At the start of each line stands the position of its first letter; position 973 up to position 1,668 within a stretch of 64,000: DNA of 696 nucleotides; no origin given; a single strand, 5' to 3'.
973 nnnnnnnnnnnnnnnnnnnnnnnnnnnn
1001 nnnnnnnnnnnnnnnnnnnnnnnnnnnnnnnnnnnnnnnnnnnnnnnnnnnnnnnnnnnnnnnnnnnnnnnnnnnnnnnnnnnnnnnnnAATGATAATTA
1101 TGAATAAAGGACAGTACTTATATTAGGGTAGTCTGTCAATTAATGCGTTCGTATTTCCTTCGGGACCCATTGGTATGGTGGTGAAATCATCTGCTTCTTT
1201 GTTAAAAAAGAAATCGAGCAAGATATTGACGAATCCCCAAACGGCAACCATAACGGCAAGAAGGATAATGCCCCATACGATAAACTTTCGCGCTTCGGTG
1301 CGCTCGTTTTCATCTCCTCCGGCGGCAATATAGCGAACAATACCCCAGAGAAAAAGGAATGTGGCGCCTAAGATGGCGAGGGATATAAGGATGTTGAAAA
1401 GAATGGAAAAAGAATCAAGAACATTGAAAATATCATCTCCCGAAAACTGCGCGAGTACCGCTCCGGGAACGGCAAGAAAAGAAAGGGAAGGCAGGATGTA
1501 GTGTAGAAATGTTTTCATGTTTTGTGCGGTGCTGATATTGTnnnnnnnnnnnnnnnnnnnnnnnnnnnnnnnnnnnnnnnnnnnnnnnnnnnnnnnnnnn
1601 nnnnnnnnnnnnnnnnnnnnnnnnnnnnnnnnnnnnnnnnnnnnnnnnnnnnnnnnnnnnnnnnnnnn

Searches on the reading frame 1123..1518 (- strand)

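Call 7: search_protein_families(library=pfam, proteins=[window:1123-1518:-], max_evalue=0.1)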
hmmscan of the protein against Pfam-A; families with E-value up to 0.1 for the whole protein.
window:1123-1518:- (131 aa): 4 families
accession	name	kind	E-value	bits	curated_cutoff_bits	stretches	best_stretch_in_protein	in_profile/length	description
PF18895.5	T4SS_pilin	-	1.1e-08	35.4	26.6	1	40-100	12-71/71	Type IV secretion system pilin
PF00902.23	TatC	-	5.7e-05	23.5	25.1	1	30-108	49-129/208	Sec-independent protein translocase protein (TatC)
PF20563.3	DUF6773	-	0.021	15.1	27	1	36-111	80-154/163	Family of unknown function (DUF6773)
PF06570.16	DUF1129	-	0.095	12.7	29.1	1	41-107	115-177/207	Protein of unknown function (DUF1129)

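Call 8: search_protein_families(library=ncbifam, proteins=[window:1123-1518:-], max_evalue=0.1)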
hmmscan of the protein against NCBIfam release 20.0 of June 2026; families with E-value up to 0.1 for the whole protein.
window:1123-1518:- (131 aa): 4 families
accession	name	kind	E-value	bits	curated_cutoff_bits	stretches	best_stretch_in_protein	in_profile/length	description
NF045849.1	ICE_MMCAP2_0565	equivalog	5e-05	22.9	40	1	38-102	11-78/80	Mbov_0395 family pilin-like conjugal transfer protein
NF045889.1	ICE_Mbov_0396_TM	equivalog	0.019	14.4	70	1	5-106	21-123/306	Mbov_0396 family ICE element transmembrane protein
TIGR00945.1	tatC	equivalog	0.04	13.8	132.7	1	31-110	51-132/215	twin-arginine translocase subunit TatC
NF045994.1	MAG4530_fam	subfamily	0.058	12.2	50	1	39-107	26-95/441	MAG4530 family protein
